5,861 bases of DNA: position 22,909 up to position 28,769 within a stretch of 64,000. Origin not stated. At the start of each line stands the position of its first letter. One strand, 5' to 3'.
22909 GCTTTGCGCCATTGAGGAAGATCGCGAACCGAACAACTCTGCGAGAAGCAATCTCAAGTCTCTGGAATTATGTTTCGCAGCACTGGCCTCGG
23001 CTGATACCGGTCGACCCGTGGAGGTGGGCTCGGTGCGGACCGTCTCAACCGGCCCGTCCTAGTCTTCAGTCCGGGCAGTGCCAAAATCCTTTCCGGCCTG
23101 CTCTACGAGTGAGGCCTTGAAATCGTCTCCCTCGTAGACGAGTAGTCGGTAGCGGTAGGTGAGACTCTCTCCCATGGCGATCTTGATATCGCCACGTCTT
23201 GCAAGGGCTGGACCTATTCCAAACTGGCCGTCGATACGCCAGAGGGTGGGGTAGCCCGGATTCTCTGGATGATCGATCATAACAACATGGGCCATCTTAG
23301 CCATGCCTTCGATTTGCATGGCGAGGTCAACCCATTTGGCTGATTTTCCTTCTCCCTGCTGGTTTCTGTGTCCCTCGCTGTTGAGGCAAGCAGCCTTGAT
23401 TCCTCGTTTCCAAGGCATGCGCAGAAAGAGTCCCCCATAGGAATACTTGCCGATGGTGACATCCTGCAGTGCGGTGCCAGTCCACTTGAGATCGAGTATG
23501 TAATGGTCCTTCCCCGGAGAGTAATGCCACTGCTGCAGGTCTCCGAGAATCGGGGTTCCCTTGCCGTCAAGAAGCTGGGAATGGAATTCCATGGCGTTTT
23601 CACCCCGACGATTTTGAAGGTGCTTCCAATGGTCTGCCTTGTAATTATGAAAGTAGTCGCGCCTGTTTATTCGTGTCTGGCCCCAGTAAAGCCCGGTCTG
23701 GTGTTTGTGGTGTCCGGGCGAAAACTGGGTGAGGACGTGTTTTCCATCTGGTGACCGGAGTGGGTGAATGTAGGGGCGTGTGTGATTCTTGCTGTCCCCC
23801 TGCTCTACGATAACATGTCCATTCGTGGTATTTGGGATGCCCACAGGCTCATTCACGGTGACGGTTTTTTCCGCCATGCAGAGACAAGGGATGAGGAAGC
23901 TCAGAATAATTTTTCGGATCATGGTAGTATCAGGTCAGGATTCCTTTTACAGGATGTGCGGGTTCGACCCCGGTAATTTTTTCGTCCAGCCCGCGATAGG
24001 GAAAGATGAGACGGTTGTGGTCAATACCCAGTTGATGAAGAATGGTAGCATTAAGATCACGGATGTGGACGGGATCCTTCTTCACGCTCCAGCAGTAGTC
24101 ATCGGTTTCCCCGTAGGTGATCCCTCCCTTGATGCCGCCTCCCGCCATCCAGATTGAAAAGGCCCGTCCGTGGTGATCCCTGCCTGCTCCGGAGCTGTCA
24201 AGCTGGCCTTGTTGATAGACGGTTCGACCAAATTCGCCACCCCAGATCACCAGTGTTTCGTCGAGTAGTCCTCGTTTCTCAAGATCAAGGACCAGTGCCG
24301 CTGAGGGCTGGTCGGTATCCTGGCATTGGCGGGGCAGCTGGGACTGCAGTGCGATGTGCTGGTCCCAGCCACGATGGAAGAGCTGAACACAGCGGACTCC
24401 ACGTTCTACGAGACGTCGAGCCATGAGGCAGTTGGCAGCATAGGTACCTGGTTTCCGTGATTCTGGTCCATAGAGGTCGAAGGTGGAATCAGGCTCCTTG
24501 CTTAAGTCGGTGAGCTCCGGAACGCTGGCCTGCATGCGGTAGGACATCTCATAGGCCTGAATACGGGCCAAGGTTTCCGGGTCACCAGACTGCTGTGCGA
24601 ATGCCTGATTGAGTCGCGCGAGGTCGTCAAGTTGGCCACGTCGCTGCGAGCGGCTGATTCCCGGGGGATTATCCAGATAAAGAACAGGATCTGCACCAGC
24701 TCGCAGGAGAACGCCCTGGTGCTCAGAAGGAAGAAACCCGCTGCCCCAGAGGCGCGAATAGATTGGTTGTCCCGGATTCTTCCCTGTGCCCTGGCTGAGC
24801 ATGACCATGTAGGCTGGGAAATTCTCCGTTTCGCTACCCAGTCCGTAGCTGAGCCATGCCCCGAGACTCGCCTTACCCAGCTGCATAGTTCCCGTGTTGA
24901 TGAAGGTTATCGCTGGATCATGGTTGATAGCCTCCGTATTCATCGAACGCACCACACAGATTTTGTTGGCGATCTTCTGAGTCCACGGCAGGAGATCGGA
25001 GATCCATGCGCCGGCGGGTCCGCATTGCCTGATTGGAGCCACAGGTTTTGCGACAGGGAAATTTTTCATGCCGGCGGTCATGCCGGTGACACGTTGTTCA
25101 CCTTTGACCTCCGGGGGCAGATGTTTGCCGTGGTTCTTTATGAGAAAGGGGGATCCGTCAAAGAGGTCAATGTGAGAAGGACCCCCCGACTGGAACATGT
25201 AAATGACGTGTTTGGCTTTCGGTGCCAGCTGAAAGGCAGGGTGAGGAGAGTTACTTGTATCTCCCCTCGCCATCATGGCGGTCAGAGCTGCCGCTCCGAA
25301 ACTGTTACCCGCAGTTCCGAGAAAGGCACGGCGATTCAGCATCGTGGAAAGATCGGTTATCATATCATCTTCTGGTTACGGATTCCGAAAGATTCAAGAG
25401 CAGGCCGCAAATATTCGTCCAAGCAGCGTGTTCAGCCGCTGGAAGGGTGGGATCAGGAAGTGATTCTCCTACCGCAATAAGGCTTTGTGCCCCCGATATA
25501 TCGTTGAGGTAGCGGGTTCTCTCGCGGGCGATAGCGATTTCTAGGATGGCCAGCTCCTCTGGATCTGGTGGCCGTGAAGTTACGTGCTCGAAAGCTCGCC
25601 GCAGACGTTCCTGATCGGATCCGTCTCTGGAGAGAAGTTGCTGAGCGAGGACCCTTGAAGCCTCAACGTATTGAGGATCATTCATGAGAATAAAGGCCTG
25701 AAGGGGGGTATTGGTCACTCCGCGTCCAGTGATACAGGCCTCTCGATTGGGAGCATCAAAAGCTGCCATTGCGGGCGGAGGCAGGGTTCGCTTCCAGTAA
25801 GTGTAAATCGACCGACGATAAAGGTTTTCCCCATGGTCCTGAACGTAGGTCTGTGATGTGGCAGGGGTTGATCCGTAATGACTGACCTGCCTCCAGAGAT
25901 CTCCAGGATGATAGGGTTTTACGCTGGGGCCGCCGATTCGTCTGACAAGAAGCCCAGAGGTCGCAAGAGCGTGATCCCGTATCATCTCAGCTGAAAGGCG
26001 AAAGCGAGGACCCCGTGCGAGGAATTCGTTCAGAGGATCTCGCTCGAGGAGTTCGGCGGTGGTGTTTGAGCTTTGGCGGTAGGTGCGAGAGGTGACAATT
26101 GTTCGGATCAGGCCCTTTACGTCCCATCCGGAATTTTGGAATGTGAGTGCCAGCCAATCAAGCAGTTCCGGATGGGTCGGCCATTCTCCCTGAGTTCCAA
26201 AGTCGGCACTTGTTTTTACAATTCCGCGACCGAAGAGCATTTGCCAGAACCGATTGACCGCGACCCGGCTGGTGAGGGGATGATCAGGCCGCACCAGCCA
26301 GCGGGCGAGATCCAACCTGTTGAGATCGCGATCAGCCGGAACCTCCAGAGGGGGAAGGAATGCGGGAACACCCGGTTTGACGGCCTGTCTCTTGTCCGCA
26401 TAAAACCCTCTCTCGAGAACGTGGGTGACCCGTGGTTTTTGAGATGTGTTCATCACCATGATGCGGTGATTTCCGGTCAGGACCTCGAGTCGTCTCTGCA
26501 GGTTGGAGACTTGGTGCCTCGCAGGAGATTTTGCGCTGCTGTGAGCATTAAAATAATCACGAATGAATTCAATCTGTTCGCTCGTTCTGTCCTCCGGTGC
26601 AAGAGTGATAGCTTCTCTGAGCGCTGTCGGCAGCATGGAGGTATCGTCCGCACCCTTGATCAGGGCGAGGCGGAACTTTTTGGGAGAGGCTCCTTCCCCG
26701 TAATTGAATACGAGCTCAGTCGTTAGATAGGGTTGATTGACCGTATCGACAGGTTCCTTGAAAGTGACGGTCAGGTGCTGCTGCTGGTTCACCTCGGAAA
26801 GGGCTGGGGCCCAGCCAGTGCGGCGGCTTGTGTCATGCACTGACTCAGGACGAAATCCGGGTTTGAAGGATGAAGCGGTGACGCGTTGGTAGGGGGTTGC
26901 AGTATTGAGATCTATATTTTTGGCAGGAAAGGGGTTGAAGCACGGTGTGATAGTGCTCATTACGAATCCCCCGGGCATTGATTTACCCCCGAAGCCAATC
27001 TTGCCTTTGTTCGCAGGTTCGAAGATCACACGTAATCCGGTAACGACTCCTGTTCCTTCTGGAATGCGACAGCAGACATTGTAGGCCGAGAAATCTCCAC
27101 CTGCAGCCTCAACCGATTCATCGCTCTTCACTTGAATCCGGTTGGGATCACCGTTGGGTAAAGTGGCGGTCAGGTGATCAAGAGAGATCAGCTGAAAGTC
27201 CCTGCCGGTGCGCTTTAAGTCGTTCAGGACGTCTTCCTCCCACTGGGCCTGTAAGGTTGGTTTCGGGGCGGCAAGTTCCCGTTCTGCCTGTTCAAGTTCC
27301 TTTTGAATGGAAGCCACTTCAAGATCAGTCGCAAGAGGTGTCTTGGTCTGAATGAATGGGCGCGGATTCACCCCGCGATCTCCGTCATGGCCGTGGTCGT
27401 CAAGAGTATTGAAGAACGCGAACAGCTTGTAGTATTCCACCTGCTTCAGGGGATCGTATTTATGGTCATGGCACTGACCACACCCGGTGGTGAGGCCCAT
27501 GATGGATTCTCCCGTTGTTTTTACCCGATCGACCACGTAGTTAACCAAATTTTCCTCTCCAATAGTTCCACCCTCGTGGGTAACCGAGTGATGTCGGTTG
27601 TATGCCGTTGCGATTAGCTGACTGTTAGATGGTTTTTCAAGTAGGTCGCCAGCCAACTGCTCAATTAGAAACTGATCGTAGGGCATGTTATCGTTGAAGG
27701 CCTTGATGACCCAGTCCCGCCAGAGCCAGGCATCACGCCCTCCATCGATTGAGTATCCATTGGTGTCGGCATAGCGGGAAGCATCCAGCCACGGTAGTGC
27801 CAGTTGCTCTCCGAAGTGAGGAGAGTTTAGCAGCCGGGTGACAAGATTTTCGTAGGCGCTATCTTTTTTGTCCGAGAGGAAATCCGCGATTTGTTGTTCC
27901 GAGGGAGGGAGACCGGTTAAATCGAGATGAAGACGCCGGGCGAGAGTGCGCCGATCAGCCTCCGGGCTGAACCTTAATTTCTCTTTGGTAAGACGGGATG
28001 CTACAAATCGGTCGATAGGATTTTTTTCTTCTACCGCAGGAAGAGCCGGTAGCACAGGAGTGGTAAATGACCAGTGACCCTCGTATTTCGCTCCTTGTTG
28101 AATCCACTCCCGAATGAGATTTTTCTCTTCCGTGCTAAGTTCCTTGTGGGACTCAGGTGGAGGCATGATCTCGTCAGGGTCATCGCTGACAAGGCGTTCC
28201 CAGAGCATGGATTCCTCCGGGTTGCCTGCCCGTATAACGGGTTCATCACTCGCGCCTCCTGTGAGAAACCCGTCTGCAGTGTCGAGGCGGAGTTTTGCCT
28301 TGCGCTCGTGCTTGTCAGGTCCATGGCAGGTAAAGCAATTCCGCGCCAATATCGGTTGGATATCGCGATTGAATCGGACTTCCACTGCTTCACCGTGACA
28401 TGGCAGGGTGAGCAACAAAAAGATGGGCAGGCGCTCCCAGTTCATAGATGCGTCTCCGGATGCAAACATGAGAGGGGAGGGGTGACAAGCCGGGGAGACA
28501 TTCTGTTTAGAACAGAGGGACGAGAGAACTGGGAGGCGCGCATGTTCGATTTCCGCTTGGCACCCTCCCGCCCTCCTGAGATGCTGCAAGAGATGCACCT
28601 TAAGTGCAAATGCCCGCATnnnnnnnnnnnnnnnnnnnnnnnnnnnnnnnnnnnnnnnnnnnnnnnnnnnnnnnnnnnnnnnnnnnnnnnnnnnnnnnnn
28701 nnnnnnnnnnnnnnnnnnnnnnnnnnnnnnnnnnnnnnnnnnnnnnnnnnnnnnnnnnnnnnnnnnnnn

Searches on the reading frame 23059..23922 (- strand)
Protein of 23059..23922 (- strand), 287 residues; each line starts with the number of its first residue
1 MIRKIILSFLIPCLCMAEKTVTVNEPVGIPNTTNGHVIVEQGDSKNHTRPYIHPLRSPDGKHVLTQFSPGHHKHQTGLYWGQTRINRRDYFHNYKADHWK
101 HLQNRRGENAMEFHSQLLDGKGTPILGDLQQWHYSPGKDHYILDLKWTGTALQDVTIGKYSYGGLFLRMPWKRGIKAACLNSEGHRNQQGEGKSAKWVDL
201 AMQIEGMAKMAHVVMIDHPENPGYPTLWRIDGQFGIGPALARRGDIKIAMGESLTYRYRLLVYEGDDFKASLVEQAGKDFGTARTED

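Call 54: search_protein_families(library=pfam, proteins=[window:23059-23922:-], max_evalue=0.00001)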
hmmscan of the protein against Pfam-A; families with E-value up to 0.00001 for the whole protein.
window:23059-23922:- (287 aa): 1 family
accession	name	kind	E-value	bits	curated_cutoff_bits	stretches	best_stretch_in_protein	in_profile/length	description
PF14100.11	DUF6807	-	1.3e-49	169.7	27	1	43-266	21-259/270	Family of unknown function (DUF6807)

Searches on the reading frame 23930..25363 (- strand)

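Call 54: search_protein_families(library=pfam, proteins=[window:23930-25363:-], max_evalue=0.00001)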
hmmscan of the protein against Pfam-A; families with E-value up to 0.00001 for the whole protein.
window:23930-25363:- (477 aa): 1 family
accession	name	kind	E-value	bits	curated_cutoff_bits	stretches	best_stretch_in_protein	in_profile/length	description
PF07394.17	DUF1501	-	1.6e-146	488.9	27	1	50-476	1-390/390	Protein of unknown function (DUF1501)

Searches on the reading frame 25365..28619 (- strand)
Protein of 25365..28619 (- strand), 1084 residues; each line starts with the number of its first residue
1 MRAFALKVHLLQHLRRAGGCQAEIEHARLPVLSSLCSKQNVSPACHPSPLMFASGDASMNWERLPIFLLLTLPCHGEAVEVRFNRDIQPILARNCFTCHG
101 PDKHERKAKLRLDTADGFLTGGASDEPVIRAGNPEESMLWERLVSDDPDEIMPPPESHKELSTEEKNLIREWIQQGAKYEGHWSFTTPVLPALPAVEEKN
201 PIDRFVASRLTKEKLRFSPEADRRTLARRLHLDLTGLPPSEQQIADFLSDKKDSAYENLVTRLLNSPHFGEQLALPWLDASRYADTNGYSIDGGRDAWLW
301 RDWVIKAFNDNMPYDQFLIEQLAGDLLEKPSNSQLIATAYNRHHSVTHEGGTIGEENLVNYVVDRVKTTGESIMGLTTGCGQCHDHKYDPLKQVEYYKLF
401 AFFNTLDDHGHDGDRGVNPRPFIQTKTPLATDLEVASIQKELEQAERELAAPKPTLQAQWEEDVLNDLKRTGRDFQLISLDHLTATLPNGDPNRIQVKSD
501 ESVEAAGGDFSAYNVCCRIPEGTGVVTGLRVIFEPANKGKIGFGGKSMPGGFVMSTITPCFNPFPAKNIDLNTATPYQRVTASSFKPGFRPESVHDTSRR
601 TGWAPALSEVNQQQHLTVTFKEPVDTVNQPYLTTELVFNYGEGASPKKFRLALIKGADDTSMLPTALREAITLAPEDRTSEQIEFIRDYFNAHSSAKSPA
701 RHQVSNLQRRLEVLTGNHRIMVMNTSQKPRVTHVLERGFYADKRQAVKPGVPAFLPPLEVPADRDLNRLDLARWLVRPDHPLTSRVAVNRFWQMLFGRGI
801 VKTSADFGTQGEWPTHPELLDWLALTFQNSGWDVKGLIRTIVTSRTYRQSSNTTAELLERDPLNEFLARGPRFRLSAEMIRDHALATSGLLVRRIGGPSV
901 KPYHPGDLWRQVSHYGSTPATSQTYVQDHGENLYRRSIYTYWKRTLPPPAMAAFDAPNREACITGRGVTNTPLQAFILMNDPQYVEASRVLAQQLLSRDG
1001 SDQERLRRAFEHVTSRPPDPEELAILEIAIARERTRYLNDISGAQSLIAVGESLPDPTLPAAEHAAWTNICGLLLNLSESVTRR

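Call 54: search_protein_families(library=pfam, proteins=[window:25365-28619:-], max_evalue=0.00001)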
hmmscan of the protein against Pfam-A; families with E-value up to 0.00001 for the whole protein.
window:25365-28619:- (1084 aa): 3 families
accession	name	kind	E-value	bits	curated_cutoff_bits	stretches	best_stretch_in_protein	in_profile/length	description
PF07587.16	PSD1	-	2.7e-104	348.3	28.5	1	767-1027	1-241/244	Protein of unknown function (DUF1553)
PF07583.16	PSCyt2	-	2.2e-81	273.3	29.8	1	201-407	1-208/209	Protein of unknown function (DUF1549)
PF07635.16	PSCyt1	-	1.3e-18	67.8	22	1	95-156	1-59/59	Planctomycete cytochrome C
